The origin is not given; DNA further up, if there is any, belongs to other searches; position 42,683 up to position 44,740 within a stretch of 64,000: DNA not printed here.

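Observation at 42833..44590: Chimeric protein: NuoG/HydA-type Fe-S N-terminus replaces the N-terminal third of HdrA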

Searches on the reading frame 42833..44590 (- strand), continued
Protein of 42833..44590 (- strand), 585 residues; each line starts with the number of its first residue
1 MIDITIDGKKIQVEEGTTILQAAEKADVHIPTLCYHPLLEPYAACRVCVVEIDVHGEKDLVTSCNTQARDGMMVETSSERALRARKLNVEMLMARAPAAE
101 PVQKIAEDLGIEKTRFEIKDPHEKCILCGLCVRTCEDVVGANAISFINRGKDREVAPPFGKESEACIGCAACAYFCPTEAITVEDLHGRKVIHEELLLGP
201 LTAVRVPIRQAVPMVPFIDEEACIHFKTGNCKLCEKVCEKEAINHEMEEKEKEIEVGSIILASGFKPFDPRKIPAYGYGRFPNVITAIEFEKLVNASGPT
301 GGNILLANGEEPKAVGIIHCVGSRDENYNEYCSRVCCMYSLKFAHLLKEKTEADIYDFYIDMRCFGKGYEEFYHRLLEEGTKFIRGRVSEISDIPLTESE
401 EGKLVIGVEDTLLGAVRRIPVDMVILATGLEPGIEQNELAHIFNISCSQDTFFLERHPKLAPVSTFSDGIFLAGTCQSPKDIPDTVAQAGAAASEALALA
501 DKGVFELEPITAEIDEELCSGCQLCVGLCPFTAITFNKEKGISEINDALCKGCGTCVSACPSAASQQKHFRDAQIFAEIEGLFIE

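Call 74: find_encoding_contigs(protein=P0274, flank=9000, max_places=3)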
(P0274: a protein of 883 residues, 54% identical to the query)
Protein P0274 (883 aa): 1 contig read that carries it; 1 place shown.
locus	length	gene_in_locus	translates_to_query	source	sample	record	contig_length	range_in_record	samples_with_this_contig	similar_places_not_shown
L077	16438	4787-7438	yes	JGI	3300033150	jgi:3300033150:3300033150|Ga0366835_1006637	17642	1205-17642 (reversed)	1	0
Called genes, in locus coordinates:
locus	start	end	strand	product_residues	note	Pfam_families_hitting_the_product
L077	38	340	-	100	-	PF01084:Ribosomal_S18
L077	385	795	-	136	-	PF00436:SSB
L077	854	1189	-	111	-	PF01250:Ribosomal_S6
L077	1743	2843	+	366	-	PF00155:Aminotran_1_2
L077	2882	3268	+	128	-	PF01042:Ribonuc_L-PSP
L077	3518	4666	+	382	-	PF12838:Fer4_7, PF13183:Fer4_8, PF13187:Fer4_9, PF13237:Fer4_10, PF13534:Fer4_17, PF02754:CCG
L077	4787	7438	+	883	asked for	PF00890:FAD_binding_2 (weak), PF01266:DAO (weak), PF12831:FAD_oxidored, PF13510:Fer2_4, PF14697:Fer4_21, PF12838:Fer4_7, PF00037:Fer4, PF12838:Fer4_7, +12 more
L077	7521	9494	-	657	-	PF00037:Fer4 (faint), PF12838:Fer4_7 (weak), PF13187:Fer4_9 (weak), PF13237:Fer4_10 (weak), PF02906:Fe_hyd_lg_C, PF04060:FeS, PF00512:HisKA, PF02518:HATPase_c, +2 more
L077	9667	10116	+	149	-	PF00072:Response_reg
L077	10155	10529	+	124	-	PF00072:Response_reg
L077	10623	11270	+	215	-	PF02662:FlpD, PF00374:NiFeSe_Hases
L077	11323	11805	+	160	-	PF01750:HycI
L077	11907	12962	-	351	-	PF00578:AhpC-TSA, PF08534:Redoxin, PF00085:Thioredoxin (faint), PF13098:Thioredoxin_2, PF13905:Thioredoxin_8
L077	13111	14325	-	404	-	PF04422:FrhB_FdhB_N, PF04432:FrhB_FdhB_C, PF12838:Fer4_7 (faint), PF13187:Fer4_9 (faint)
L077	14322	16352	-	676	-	PF04879:Molybdop_Fe4S4, PF00384:Molybdopterin, PF01568:Molydop_binding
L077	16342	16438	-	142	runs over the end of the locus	PF02662:FlpD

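Call 77: fold_search(model_id=the predicted structure, library=pdb)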
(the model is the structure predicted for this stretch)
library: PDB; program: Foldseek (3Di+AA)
matches with E <= 10: 1010; with E <= 0.001: 335
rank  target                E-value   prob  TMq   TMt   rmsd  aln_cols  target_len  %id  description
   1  8rvy_A                1.2e-33  1.00  0.35  0.32  13.8       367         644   50  CryoEM structure of the Elp-Hdr complex of Methanothermobacter marburgensis state 1 (composite structure) (released 2025-05-14)
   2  8rvu_A                2.3e-33  1.00  0.35  0.32  19.2       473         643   44  CryoEM structure of the Elp-Hdr complex of Methanothermobacter marburgensis state 2 (composite structure) (released 2025-05-14)
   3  5odi_A                1.0e-32  1.00  0.34  0.31  15.2       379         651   47  Heterodisulfide reductase / [NiFe]-hydrogenase complex from Methanothermococcus thermolithotrophicus cocrystallized wi (released 2017-08-30)
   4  5odc_A                1.1e-32  1.00  0.34  0.31  15.9       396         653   46  Heterodisulfide reductase / [NiFe]-hydrogenase complex from Methanothermococcus thermolithotrophicus at 2.3 A resoluti (released 2017-08-30)
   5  5odh_A                1.2e-31  1.00  0.34  0.31  21.5       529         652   38  Heterodisulfide reductase / [NiFe]-hydrogenase complex from Methanothermococcus thermolithotrophicus soaked with heter (released 2017-08-30)
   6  7bkb_A                2.9e-30  1.00  0.35  0.31  14.9       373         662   46  Formate dehydrogenase - heterodisulfide reductase - formylmethanofuran dehydrogenase complex from Methanospirillum hun (released 2021-09-29)
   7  7bkd_A                2.4e-29  1.00  0.35  0.31  12.4       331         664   47  Formate dehydrogenase - heterodisulfide reductase - formylmethanofuran dehydrogenase complex from Methanospirillum hun (released 2021-09-29)
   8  8rvu_a                4.3e-25  1.00  0.35  0.47   9.5       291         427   49  CryoEM structure of the Elp-Hdr complex of Methanothermobacter marburgensis state 2 (composite structure) (released 2025-05-14)
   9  8rwn_A                4.8e-25  1.00  0.35  0.47  17.9       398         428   41  CryoEM structure of the Hdr(ABC)2 subunits of the Elp-Hdr complex of Methanothermobacter marburgensis (released 2025-05-14)
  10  7bkd_a                2.1e-23  1.00  0.35  0.44   9.6       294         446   46  Formate dehydrogenase - heterodisulfide reductase - formylmethanofuran dehydrogenase complex from Methanospirillum hun (released 2021-09-29)
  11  7bke_A                4.7e-23  1.00  0.34  0.44   9.7       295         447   47  Formate dehydrogenase - heterodisulfide reductase - formylmethanofuran dehydrogenase complex from Methanospirillum hun (released 2021-09-29)
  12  6tjr_A                7.2e-19  1.00  0.33  0.54   5.5       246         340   32  Structure of HdrA-like subunit from Hyphomicrobium denitrificans (released 2020-08-19)
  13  9mqx_A                1.2e-16  1.00  0.30  0.68   1.7       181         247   41  Electron-bifurcating Tungstopyranopterin-containing aldehyde oxidoreductase with NADH (released 2025-07-16)
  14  8a6t_A                2.5e-15  1.00  0.28  0.29   2.8       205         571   40  Cryo-EM structure of the electron bifurcating Fe-Fe hydrogenase HydABC complex from Thermoanaerobacter kivui in the re (released 2023-02-15)
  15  8oh5_C                2.8e-15  1.00  0.24  0.13  30.1       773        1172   17  Cryo-EM structure of the electron bifurcating transhydrogenase StnABC complex from Sporomusa Ovata (state 2) (released 2023-09-13)
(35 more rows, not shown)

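Call 82: predict_structure(alignment_id=A4)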
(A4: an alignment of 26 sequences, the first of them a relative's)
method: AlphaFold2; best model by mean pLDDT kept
length: 870 residues; sequences in the alignment: 26
mean_pLDDT: 77.7   pTM: 0.63
mean pLDDT of the five models: 77.7, 77.2, 76.9, 76.0, 73.4
residues with pLDDT >= 90: 270; 70-90: 396; 50-70: 87; < 50: 117
segments of 3 or more residues with pLDDT < 50: 257-277, 319-323, 396-486
pLDDT, mean of each block of 10 residues (from residue 1): 89 77 94 93 86 93 90 77 86 86 79 91 87 74 96 97 98 85 71 79 94 93 85 93 80 49 26 47 91 86 87 61 68 80 81 89 76 75 85 54 41 35 34 35 31 36 38 28 46 75 75 70 85 94 94 90 91 80 72 89 91 81 86 92 80 76 93 93 93 92 97 89 87 89 83 90 86 94 90 69 89 72 86 67 81 69 72
secondary structure, 60 per line:
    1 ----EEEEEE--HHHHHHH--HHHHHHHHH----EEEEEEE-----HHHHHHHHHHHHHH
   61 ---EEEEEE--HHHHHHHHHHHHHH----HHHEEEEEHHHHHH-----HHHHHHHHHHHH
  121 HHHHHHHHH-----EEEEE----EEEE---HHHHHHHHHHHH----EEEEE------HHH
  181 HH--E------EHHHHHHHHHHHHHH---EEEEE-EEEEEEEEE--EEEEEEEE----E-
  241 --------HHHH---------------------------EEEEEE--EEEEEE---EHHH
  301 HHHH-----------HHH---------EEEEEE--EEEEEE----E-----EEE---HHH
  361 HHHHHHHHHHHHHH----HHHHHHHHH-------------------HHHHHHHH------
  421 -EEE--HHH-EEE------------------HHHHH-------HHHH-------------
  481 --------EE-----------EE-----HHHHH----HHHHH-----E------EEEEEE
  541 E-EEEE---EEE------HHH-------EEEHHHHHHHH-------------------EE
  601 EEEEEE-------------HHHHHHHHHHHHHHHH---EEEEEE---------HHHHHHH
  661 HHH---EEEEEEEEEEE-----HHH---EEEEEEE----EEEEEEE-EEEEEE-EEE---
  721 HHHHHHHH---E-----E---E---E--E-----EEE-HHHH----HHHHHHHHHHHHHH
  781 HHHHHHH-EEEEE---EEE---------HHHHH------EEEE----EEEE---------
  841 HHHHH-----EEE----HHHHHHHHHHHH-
elements in order (helices of 4 or more, strands of 3 or more residues): E5-10 H13-19 H22-30 E35-41 H47-60 E64-69 H72-85 E93-97 H98-103 H109-129 E135-139 E144-147 H151-162 E167-171 H178-182 H193-206 E210-214 E216-224 E227-234 H249-252 E280-285 E288-293 H298-304 E328-333 E336-341 E352-354 H358-374 H379-387 H407-414 E422-424 E431-433 H452-456 H464-467 H509-513 H518-522 E535-541 E543-546 E550-552 E569-571 H572-579 E599-606 H620-635 E639-644 H654-663 E667-677 E689-695 E700-706 E708-713 E715-717 H721-728 E755-757 H759-762 H767-787 E789-793 E797-799 H809-813 E820-823 E828-831 H841-845 E851-853 H858-869

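Call 84: fold_search(model_id=the predicted structure, library=pdb)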
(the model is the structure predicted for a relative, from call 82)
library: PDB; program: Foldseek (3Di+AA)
matches with E <= 10: 1766; with E <= 0.001: 531
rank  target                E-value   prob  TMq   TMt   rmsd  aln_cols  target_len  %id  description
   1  8rvu_A                1.1e-80  1.00  0.65  0.87   7.2       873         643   42  CryoEM structure of the Elp-Hdr complex of Methanothermobacter marburgensis state 2 (composite structure) (released 2025-05-14)
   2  8rvy_A                1.4e-80  1.00  0.53  0.70  10.2       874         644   42  CryoEM structure of the Elp-Hdr complex of Methanothermobacter marburgensis state 1 (composite structure) (released 2025-05-14)
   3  5odc_A                5.0e-78  1.00  0.67  0.88   7.2       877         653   41  Heterodisulfide reductase / [NiFe]-hydrogenase complex from Methanothermococcus thermolithotrophicus at 2.3 A resoluti (released 2017-08-30)
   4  5odh_A                1.0e-76  1.00  0.66  0.87   5.5       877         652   41  Heterodisulfide reductase / [NiFe]-hydrogenase complex from Methanothermococcus thermolithotrophicus soaked with heter (released 2017-08-30)
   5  5odi_A                8.7e-76  1.00  0.67  0.88   7.2       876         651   41  Heterodisulfide reductase / [NiFe]-hydrogenase complex from Methanothermococcus thermolithotrophicus cocrystallized wi (released 2017-08-30)
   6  7bkb_A                1.7e-72  1.00  0.65  0.84  10.3       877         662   38  Formate dehydrogenase - heterodisulfide reductase - formylmethanofuran dehydrogenase complex from Methanospirillum hun (released 2021-09-29)
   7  7bkd_A                6.3e-72  1.00  0.53  0.67  12.4       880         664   38  Formate dehydrogenase - heterodisulfide reductase - formylmethanofuran dehydrogenase complex from Methanospirillum hun (released 2021-09-29)
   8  8rwn_A                3.1e-51  1.00  0.46  0.93   7.9       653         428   36  CryoEM structure of the Hdr(ABC)2 subunits of the Elp-Hdr complex of Methanothermobacter marburgensis (released 2025-05-14)
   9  8rvu_a                6.0e-51  1.00  0.46  0.93   7.9       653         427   36  CryoEM structure of the Elp-Hdr complex of Methanothermobacter marburgensis state 2 (composite structure) (released 2025-05-14)
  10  7bke_A                3.7e-48  1.00  0.45  0.88  11.8       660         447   34  Formate dehydrogenase - heterodisulfide reductase - formylmethanofuran dehydrogenase complex from Methanospirillum hun (released 2021-09-29)
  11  7bkd_a                2.5e-45  1.00  0.45  0.87  11.7       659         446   34  Formate dehydrogenase - heterodisulfide reductase - formylmethanofuran dehydrogenase complex from Methanospirillum hun (released 2021-09-29)
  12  6tjr_A                2.5e-24  1.00  0.37  0.92   7.1       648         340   17  Structure of HdrA-like subunit from Hyphomicrobium denitrificans (released 2020-08-19)
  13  9mqx_A                1.2e-14  1.00  0.14  0.45   9.3       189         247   43  Electron-bifurcating Tungstopyranopterin-containing aldehyde oxidoreductase with NADH (released 2025-07-16)
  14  9bov_A                4.4e-14  1.00  0.18  0.14  39.0       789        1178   16  Structure of electron bifurcating Nfn-ABC complexed with NAD from Caldicellulosiruptor saccharolyticus (released 2025-03-05)
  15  8a6t_A                7.2e-14  1.00  0.14  0.19  27.3       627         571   20  Cryo-EM structure of the electron bifurcating Fe-Fe hydrogenase HydABC complex from Thermoanaerobacter kivui in the re (released 2023-02-15)
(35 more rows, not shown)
